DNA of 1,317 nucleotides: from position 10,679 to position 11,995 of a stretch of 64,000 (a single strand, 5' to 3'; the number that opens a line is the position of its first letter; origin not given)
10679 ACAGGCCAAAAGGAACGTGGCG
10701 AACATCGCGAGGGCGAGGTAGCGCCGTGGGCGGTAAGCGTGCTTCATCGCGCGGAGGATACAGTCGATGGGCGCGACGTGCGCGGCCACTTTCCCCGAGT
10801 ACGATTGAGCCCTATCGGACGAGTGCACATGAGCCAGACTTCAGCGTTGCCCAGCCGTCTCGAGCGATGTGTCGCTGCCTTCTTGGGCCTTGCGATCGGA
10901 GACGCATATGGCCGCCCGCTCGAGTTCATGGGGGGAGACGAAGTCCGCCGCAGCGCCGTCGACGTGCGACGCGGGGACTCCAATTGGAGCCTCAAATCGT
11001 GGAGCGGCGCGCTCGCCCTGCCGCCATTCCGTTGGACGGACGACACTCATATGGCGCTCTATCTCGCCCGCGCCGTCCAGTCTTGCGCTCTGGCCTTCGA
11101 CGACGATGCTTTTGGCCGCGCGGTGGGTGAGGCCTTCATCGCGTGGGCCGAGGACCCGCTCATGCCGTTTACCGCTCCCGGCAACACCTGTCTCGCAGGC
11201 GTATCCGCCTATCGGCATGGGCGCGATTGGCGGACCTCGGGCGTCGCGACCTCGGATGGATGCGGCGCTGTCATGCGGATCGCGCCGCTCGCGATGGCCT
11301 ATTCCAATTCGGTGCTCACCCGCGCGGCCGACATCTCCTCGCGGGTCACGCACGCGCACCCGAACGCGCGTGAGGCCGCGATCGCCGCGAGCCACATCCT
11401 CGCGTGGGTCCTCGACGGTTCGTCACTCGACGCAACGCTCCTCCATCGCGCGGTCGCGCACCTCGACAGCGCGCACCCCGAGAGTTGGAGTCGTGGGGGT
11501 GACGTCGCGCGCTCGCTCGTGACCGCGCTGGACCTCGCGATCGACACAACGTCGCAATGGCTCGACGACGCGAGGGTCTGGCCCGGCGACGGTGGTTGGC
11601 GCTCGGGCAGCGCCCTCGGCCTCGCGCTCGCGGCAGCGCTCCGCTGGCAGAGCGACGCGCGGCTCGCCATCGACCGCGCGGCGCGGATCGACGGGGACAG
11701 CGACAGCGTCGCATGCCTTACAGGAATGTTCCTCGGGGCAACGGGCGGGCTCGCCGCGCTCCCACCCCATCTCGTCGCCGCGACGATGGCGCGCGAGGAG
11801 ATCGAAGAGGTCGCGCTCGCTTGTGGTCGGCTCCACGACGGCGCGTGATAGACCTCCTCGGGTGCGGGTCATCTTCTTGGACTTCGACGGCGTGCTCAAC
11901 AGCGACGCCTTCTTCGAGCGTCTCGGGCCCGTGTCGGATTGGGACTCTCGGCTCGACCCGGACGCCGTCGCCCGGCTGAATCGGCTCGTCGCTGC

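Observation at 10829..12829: Tightly coupled ADP-ribosylglycohydrolase / HAD phosphatase / PNPOx-like operon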

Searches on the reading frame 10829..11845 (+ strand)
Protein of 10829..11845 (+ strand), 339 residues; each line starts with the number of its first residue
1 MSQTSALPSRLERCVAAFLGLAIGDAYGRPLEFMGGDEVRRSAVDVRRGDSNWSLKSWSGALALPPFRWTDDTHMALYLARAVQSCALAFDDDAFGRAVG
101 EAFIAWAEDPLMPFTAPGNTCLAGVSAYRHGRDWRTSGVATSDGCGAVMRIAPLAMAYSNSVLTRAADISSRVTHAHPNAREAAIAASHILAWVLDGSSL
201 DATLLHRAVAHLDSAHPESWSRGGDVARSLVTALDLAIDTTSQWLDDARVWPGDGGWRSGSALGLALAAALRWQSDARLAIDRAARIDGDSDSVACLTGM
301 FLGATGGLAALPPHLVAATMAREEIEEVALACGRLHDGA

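Call 4: search_protein_families(library=pfam, proteins=[window:10829-11845:+], max_evalue=0.01)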
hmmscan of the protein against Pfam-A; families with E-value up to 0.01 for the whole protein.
window:10829-11845:+ (339 aa): 1 family
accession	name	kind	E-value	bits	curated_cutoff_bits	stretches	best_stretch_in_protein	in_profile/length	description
PF03747.19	ADP_ribosyl_GH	-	5.3e-54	184.3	26.2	1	16-314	1-287/287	ADP-ribosylglycohydrolase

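Call 5: search_protein_families(library=ncbifam, proteins=[window:10829-11845:+], max_evalue=0.01)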
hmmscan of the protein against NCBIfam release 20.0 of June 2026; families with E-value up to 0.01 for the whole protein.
window:10829-11845:+ (339 aa): 2 families
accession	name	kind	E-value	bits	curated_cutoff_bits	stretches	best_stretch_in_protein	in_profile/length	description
TIGR02662.1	dinitro_DRAG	equivalog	8.6e-25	87.5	337.05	1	12-203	3-181/287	ADP-ribosyl-[dinitrogen reductase] hydrolase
NF041672.1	ADPriboarghdlase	equivalog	6.5e-20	71.2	490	2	9-205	65-251/361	ADP-ribosylarginine hydrolase Tri1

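Call 6: search_solved_structures(query=window:10829-11845:+, max_evalue=0.001, show_alignments=2)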
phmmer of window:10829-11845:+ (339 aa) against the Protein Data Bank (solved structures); distinct sequences matched with E-value up to 0.001: 19.
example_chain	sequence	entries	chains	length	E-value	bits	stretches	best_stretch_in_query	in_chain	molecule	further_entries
2woe_A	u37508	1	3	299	2.8e-16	62.9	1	8-202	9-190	ADP-RIBOSYL-[DINITROGEN REDUCTASE] GLYCOHYDROLASE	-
2woc_A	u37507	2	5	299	3.4e-16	62.7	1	8-202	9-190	ADP-RIBOSYL-[DINITROGEN REDUCTASE] GLYCOHYDROLASE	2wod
2cwc_A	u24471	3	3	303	1.5e-15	60.5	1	7-335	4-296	ADP-ribosylglycohydrolase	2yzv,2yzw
6dre_A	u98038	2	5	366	5.9e-14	55.3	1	10-202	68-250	ADP-ribosyl-(Dinitrogen reductase) hydrolase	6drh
3g9d_A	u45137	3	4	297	3.9e-12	49.3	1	12-197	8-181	Dinitrogenase reductase activating glucohydrolase | Dinitrogenase reductase activacting glicohydrolase | ADP-ribosyl-(Dinitrogen reductase) hydrolase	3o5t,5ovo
1t5j_A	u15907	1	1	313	3.8e-10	42.8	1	12-196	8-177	Hypothetical protein MJ1187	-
8za7_A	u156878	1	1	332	6.5e-08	35.5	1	12-180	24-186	Lmo0067 protein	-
6g28_A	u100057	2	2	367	3.5e-06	29.8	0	12-195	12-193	[Protein ADP-ribosylarginine] hydrolase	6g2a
3hfw_A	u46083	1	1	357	4e-06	29.6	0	57-195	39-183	Protein ADP-ribosylarginine hydrolase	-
6iux_A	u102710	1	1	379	5.4e-06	29.1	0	58-195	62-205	[Protein ADP-ribosylarginine] hydrolase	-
6g1p_A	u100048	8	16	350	0.00018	24.2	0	142-214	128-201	ADP-ribosylhydrolase like 2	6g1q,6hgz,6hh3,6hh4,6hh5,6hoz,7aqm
5zqy_A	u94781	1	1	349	0.00036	23.2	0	141-217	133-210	Poly(ADP-ribose) glycohydrolase ARH3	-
9rfd_A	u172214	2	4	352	0.00038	23.1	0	141-217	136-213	ADP-ribosylhydrolase ARH3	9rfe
2foz_A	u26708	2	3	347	0.00039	23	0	141-216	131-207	ADP-ribosylhydrolase like 2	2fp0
7akr_AAA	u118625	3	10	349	0.0004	23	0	141-217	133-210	ADP-ribose glycohydrolase ARH3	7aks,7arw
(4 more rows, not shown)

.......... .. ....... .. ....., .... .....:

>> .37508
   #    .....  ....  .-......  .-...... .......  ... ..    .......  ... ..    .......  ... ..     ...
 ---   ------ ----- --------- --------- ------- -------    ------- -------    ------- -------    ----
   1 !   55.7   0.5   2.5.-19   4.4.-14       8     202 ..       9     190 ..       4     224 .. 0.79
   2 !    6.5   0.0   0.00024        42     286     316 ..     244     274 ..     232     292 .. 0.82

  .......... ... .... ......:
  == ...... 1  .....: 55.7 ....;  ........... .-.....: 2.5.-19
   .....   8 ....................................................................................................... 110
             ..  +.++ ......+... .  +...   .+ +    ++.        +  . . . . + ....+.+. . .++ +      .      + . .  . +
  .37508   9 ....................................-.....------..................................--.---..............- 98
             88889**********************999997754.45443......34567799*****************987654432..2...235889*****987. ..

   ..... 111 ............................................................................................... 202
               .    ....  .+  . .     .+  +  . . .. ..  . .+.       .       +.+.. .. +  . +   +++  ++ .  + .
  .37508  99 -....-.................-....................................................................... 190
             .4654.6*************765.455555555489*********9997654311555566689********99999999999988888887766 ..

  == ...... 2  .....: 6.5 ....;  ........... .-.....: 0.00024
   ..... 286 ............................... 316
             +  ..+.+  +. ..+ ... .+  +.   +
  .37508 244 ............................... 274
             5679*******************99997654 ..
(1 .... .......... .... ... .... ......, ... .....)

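Call 15: find_homologous_proteins(query=window:10829-11845:+, max_evalue=1e-10)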
Query window:10829-11845:+ (339 aa): 296 proteins with E <= 1e-10 among 8000 candidates; the best 120 are listed.
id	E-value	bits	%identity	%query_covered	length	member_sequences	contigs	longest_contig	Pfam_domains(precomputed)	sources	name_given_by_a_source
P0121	5.3e-219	744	100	100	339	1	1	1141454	PF03747.20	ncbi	ncbi:MAG: ADP-ribosylglycohydrolase family protein [Polyangiaceae bacterium]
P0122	3.9e-111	390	62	94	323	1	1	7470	PF03747.20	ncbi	ncbi:MAG: ADP-ribosylglycohydrolase family protein [Polyangiales bacterium]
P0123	1.1e-110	388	62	92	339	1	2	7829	PF03747.20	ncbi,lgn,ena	-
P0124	1.0e-108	382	60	97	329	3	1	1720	PF03747.20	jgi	jgi:ADP-ribosylglycohydrolase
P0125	2.2e-108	381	63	98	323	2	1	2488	PF03747.20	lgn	-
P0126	2.2e-107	377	61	88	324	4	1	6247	PF03747.20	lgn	-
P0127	2.5e-107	377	60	96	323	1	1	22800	PF03747.20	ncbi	ncbi:MAG: ADP-ribosylglycohydrolase family protein [Polyangiales bacterium]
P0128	4.0e-105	370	60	98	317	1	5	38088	PF03747.20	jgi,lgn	jgi:ADP-ribosylglycohydrolase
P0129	1.1e-102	362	58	95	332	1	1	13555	PF03747.20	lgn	-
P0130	1.8e-101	358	60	96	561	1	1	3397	PF03747.20,PF22784.2,PF22785.2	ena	-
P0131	4.5e-100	353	58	97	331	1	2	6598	PF03747.20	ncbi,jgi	jgi:ADP-ribosylglycohydrolase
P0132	6.8e-99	349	60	94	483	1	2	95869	PF03747.20,PF22784.2,PF05706.18,PF22785.2,PF00102.33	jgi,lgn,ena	-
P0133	8.7e-99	349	58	96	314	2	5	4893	PF03747.20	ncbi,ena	-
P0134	4.5e-97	343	55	99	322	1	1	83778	PF03747.20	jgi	jgi:ADP-ribosylglycohydrolase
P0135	1.2e-96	342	56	94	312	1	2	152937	PF03747.20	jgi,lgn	jgi:ADP-ribosylglycohydrolase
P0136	2.6e-93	331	55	94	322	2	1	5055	PF03747.20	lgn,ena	-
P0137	3.0e-93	331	58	93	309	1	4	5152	PF03747.20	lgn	-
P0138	2.0e-92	328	56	94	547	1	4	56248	PF03747.20,PF00149.34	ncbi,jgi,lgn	jgi:ADP-ribosylglycohydrolase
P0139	7.2e-90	320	54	96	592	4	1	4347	PF03747.20,PF00149.34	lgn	-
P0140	1.6e-89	319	54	94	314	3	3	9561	PF03747.20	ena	-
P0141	1.8e-89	318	54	94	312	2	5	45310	PF03747.20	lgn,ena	-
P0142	2.0e-89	318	56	95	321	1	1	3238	PF03747.20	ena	-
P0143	3.0e-89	318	55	94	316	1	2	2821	PF03747.20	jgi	jgi:ADP-ribosylglycohydrolase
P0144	2.4e-88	315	53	95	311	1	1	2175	PF03747.20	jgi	jgi:ADP-ribosylglycohydrolase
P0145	3.0e-88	314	55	96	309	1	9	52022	PF03747.20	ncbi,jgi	jgi:ADP-ribosylglycohydrolase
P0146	3.3e-88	314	54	96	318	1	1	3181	PF03747.20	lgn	-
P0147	5.8e-88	313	52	90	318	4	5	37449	PF03747.20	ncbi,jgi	jgi:ADP-ribosylglycohydrolase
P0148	1.7e-87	312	53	95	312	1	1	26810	PF03747.20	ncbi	-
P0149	1.9e-87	312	54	94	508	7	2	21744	PF03747.20,PF22784.2,PF05706.18,PF22785.2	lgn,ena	-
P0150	3.4e-87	311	53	94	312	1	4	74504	PF03747.20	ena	-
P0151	7.0e-87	310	54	90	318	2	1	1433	PF03747.20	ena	-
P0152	7.4e-87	310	52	97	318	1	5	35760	PF03747.20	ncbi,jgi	jgi:ADP-ribosylglycohydrolase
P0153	1.3e-86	309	56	95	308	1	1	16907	PF03747.20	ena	-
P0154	2.1e-86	308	53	94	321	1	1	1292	PF03747.20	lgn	-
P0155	3.4e-86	308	55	94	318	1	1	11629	PF03747.20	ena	-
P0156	3.5e-86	308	52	94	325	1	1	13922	PF03747.20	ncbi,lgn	-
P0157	5.7e-86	307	56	94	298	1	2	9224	PF03747.20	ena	-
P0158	7.8e-86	306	51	98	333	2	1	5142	PF03747.20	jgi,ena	-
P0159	6.9e-85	303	58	86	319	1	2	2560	PF03747.20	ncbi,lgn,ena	-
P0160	7.6e-85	303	51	97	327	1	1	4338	PF03747.20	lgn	-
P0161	1.0e-84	303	54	92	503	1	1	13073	PF03747.20,PF22784.2,PF05706.18,PF22785.2,PF00782.26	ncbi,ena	-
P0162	2.0e-84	302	55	90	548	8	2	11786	PF03747.20,PF00149.34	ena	-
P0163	2.0e-84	302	50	94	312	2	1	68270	PF03747.20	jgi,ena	-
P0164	2.8e-84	301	53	96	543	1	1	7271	PF03747.20,PF00149.34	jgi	jgi:ADP-ribosylglycohydrolase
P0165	5.6e-84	300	53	93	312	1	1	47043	PF03747.20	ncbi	ncbi:MAG: ADP-ribosylglycohydrolase family protein [Pseudomonadota bacterium]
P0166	6.2e-84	300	56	94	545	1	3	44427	PF03747.20,PF00149.34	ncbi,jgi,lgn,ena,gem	-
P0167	1.1e-83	299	52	94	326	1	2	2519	PF03747.20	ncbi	-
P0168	1.1e-83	299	55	89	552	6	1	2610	PF03747.20,PF00149.34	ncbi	-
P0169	2.1e-83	299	48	94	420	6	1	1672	PF03747.20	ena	-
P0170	2.2e-83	298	53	93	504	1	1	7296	PF03747.20,PF22784.2,PF05706.18,PF22785.2,PF00102.33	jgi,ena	-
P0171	2.9e-83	298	50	97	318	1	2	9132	PF03747.20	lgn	-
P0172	3.8e-83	298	53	94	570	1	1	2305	PF03747.20,PF00149.34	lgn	-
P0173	7.4e-83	297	51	94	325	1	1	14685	PF03747.20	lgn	-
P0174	8.5e-83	297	52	94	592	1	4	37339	PF03747.20,PF00149.34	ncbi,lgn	-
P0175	5.5e-82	294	50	90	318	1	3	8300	PF03747.20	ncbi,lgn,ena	-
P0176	6.4e-82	294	54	94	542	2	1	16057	PF03747.20,PF00149.34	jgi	-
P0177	6.5e-82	294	52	90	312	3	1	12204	PF03747.20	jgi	-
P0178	7.4e-82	293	53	94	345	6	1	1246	PF03747.20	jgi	jgi:ADP-ribosylglycohydrolase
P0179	1.2e-81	293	52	94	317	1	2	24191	PF03747.20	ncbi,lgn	-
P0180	2.0e-81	292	54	88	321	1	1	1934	PF03747.20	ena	-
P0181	2.2e-81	292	50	97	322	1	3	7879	PF03747.20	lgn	-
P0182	2.5e-81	292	53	93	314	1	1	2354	PF03747.20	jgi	jgi:ADP-ribosylglycohydrolase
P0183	4.7e-81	291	52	95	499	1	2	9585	PF03747.20,PF22784.2,PF05706.18,PF22785.2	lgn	-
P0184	6.2e-81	290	52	93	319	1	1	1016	PF03747.20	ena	-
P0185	7.5e-81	290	53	95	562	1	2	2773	PF03747.20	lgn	-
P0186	7.6e-81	290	55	87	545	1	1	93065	PF03747.20,PF22784.2,PF05706.18,PF22785.2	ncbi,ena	-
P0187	1.2e-80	289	52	93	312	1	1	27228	PF03747.20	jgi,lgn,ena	-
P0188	1.8e-80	289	52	95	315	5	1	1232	PF03747.20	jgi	jgi:ADP-ribosylglycohydrolase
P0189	2.2e-80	289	50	93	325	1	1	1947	PF03747.20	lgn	-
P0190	5.3e-80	287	52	94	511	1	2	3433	PF03747.20,PF22784.2,PF05706.18,PF22741.2,PF22785.2,PF00102.33,PF00782.26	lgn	-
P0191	5.9e-80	287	52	95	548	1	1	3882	PF03747.20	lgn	-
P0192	9.8e-80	286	50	93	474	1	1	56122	PF03747.20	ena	-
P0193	1.0e-79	286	48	99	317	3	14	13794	PF03747.20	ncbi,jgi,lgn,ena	jgi:ADP-ribosylglycohydrolase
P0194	1.0e-79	286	51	94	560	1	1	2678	PF03747.20,PF00149.34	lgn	-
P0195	1.1e-79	286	52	95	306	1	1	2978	PF03747.20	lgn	-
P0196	1.2e-79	286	50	93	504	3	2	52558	PF03747.20,PF22784.2,PF05706.18,PF22785.2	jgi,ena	-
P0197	1.8e-79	286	47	97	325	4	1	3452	PF03747.20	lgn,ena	-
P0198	2.7e-79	285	51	93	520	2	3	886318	PF03747.20,PF22784.2,PF05706.18,PF22785.2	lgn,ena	-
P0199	3.4e-79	285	49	94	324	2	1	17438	PF03747.20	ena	-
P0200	5.1e-79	284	53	90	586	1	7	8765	PF03747.20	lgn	-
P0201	5.1e-79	284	53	89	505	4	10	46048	PF03747.20,PF22784.2,PF05706.18,PF22785.2,PF00102.33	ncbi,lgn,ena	-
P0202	8.5e-79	283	52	95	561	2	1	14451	PF03747.20,PF00149.34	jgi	jgi:ADP-ribosylglycohydrolase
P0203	9.2e-79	283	52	93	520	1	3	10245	PF03747.20,PF22784.2,PF05706.18,PF22741.2,PF22785.2,PF00102.33,PF00782.26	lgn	-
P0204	9.4e-79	283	52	96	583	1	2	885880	PF03747.20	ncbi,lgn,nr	ncbi:MAG: ADP-ribosylglycohydrolase family protein [Alphaproteobacteria bacterium]|nr:ADP-ribosylgly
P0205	1.2e-78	283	48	97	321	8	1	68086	PF03747.20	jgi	jgi:ADP-ribosylglycohydrolase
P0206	1.5e-78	283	51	95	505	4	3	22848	PF03747.20,PF22784.2,PF05706.18,PF22785.2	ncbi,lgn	-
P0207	1.6e-78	282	52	96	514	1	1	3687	PF03747.20,PF22784.2,PF05706.18,PF22785.2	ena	-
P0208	2.0e-78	282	51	89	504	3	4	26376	PF03747.20,PF22784.2,PF05706.18,PF22741.2,PF22785.2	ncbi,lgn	-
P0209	2.1e-78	282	51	95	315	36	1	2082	PF03747.20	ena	-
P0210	2.2e-78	282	50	89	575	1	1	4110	PF03747.20,PF00149.34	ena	-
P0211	3.1e-78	282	50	95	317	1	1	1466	PF03747.20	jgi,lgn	jgi:ADP-ribosylglycohydrolase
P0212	3.4e-78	281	50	93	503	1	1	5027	PF03747.20,PF22784.2,PF05706.18,PF22785.2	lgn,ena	-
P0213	5.3e-78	281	51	95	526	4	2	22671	PF03747.20,PF22784.2,PF05706.18,PF22785.2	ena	-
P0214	5.5e-78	281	52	94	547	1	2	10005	PF03747.20,PF00149.34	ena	-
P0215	6.0e-78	281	52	90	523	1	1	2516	PF03747.20,PF22784.2,PF05706.18,PF22785.2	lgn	-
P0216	6.2e-78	281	54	94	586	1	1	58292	PF03747.20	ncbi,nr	ncbi:ADP-ribosylglycohydrolase family protein [Myxococcota bacterium]|nr:ADP-ribosylglycohydrolase f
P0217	7.3e-78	280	52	92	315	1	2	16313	PF03747.20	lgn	-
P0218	7.6e-78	280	48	97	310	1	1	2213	PF03747.20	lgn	-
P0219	8.2e-78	280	52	94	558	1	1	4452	PF03747.20,PF00149.34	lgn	-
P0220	1.1e-77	280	50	95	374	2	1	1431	PF03747.20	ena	-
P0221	1.4e-77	279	48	96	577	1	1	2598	PF03747.20,PF22784.2,PF05706.18,PF22785.2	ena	-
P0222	1.4e-77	279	52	95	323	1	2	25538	PF03747.20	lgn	-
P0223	1.9e-77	279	47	97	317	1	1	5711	PF03747.20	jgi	jgi:ADP-ribosylglycohydrolase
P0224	1.9e-77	279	49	97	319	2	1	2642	PF03747.20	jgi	jgi:ADP-ribosylglycohydrolase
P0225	2.4e-77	279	50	94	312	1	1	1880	PF03747.20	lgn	-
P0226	3.3e-77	278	49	94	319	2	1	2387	PF03747.20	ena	-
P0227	5.8e-77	277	53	92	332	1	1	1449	PF03747.20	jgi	jgi:ADP-ribosylglycohydrolase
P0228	5.9e-77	277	50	93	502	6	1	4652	PF03747.20,PF22784.2,PF05706.18,PF22785.2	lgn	-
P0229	5.9e-77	277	50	95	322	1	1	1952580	PF03747.20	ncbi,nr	ncbi:MAG: ADP-ribosylglycohydrolase family protein [Alphaproteobacteria bacterium]|nr:ADP-ribosylgly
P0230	6.9e-77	277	51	93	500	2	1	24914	PF03747.20,PF22784.2,PF05706.18,PF22785.2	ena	-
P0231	8.4e-77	277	51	94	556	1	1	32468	PF03747.20,PF00149.34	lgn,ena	-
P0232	8.4e-77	277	50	90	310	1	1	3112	PF03747.20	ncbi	-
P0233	9.7e-77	277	51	93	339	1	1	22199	PF03747.20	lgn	-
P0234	1.1e-76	276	50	90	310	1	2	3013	PF03747.20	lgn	-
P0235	1.2e-76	276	50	94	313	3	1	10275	PF03747.20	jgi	jgi:ADP-ribosylglycohydrolase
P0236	1.5e-76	276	52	93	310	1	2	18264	PF03747.20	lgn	-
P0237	1.7e-76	276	49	96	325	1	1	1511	PF03747.20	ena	-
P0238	2.0e-76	276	49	97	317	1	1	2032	PF03747.20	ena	-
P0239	2.1e-76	276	49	94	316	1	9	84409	PF03747.20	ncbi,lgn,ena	-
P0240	2.1e-76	275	47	97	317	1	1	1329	PF03747.20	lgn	-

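Call 16: search_protein_families(library=pfam, proteins=[P0132, P0138, P0204, P0216, P0192, P0185, P0130, P0200], max_evalue=0.01)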
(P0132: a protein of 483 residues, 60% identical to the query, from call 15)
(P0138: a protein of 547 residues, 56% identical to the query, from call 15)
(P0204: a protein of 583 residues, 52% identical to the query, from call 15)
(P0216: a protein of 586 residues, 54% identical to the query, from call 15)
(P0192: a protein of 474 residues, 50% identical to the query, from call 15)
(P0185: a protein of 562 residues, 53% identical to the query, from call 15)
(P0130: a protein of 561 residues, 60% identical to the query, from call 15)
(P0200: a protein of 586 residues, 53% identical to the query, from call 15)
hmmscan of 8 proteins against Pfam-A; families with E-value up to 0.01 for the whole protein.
P0132 (483 aa): 7 families
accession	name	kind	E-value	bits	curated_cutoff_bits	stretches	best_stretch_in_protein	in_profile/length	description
PF03747.19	ADP_ribosyl_GH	-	1.3e-50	173.1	26.2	1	9-277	1-278/287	ADP-ribosylglycohydrolase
PF22784.1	PTP-SAK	-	3.4e-14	53.6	27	1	394-480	55-153/153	Swiss Army Knife protein, DSP-PTPase phosphatase domain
PF22785.1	Tc-R-P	-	2.1e-10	41.5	27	1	363-453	22-105/106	Polymorphic toxin system, DSP-PTPase phosphatase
PF05706.17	CDKN3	-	7.8e-07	29.4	20.7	1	367-452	74-158/168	Cyclin-dependent kinase inhibitor 3 (CDKN3)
PF00102.32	Y_phosphatase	-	9e-06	25.9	20.9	1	403-481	144-229/234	Protein-tyrosine phosphatase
PF22741.1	PTP-NADK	-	0.00024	21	27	1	393-470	76-152/163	DSP-PTPase phosphatase fused to NAD+ Kinase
PF13350.11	Y_phosphatase3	-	0.0023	18.4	22.2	1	418-458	119-159/240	Tyrosine phosphatase family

P0138 (547 aa): 2 families
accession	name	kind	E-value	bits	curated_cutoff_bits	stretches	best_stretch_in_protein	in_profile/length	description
PF03747.19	ADP_ribosyl_GH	-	5.3e-49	167.9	26.2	1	9-287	1-287/287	ADP-ribosylglycohydrolase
PF00149.33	Metallophos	-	1.7e-10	42.1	21.5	1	311-451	2-117/191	Calcineurin-like phosphoesterase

P0204 (583 aa): 1 family
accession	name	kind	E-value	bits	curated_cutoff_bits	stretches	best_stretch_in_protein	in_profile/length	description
PF03747.19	ADP_ribosyl_GH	-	2.3e-49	169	26.2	1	13-291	1-285/287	ADP-ribosylglycohydrolase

P0216 (586 aa): 3 families
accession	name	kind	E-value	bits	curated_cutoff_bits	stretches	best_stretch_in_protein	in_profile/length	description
PF03747.19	ADP_ribosyl_GH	-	2.2e-51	175.7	26.2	1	15-295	1-286/287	ADP-ribosylglycohydrolase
PF05706.17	CDKN3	-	5.6e-05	23.3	20.7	1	405-548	19-157/168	Cyclin-dependent kinase inhibitor 3 (CDKN3)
PF21927.1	McpB_HAMP_2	-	0.0013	19.2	27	1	208-228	4-25/49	Methyl-accepting chemotaxis protein McpB, second HAMP domain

P0192 (474 aa): 2 families
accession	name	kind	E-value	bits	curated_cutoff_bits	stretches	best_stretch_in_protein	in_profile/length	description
PF03747.19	ADP_ribosyl_GH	-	7.3e-52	177.3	26.2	1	8-289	1-286/287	ADP-ribosylglycohydrolase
PF00459.30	Inositol_P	-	0.00021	21.3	27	1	426-472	220-267/271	Inositol monophosphatase family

P0185 (562 aa): 1 family
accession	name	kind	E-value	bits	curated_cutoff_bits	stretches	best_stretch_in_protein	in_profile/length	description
PF03747.19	ADP_ribosyl_GH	-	3.1e-50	171.9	26.2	1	8-288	1-286/287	ADP-ribosylglycohydrolase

P0130 (561 aa): 6 families
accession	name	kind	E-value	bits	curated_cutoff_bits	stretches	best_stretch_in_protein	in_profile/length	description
PF03747.19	ADP_ribosyl_GH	-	3.6e-53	181.5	26.2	1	62-343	1-286/287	ADP-ribosylglycohydrolase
PF22784.1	PTP-SAK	-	7.9e-10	39.4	27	1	422-549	21-153/153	Swiss Army Knife protein, DSP-PTPase phosphatase domain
PF22785.1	Tc-R-P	-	1.2e-07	32.7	27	1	432-522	22-105/106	Polymorphic toxin system, DSP-PTPase phosphatase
PF00102.32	Y_phosphatase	-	0.00024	21.3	20.9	1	472-552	144-231/234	Protein-tyrosine phosphatase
PF13350.11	Y_phosphatase3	-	0.0012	19.3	22.2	1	486-529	122-161/240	Tyrosine phosphatase family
PF05706.17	CDKN3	-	0.0022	18.1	20.7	1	439-521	77-158/168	Cyclin-dependent kinase inhibitor 3 (CDKN3)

P0200 (586 aa): 2 families
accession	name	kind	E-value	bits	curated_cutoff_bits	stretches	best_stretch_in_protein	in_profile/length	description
PF03747.19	ADP_ribosyl_GH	-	3.2e-50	171.9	26.2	1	15-295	1-286/287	ADP-ribosylglycohydrolase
PF05706.17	CDKN3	-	0.00013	22.2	20.7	1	405-548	19-157/168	Cyclin-dependent kinase inhibitor 3 (CDKN3)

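Call 24: find_encoding_contigs(protein=P0127, flank=7000, max_places=2)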
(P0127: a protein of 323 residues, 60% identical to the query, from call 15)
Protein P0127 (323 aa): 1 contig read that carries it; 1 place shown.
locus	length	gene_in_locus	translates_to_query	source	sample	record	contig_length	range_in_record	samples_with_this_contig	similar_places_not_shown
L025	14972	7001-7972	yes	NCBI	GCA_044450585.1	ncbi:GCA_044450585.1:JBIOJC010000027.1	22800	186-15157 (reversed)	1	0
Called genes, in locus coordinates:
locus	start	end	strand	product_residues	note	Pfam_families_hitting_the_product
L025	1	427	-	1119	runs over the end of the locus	PF00580:UvrD-helicase, PF13245:AAA_19, PF13361:UvrD_C, PF13538:UvrD_C_2 (faint), PF12705:PDDEXK_1 (weak)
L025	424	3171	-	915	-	PF12705:PDDEXK_1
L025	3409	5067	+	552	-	PF08378:NERD, PF13191:AAA_16, PF09848:SLFN-g3_helicase (weak), PF13245:AAA_19, PF13604:AAA_30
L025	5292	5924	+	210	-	PF17761:DUF1016_N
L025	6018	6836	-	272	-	PF20118:DUF6508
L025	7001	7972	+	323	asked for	PF03747:ADP_ribosyl_GH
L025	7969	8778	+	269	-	PF05706:CDKN3 (weak), PF22785:Tc-R-P, PF22784:PTP-SAK, PF22741:PTP-NADK (weak)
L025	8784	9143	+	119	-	-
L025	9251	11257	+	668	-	PF03235:GmrSD_N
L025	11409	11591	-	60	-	-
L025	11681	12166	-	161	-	-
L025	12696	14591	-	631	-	-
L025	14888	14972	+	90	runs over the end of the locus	?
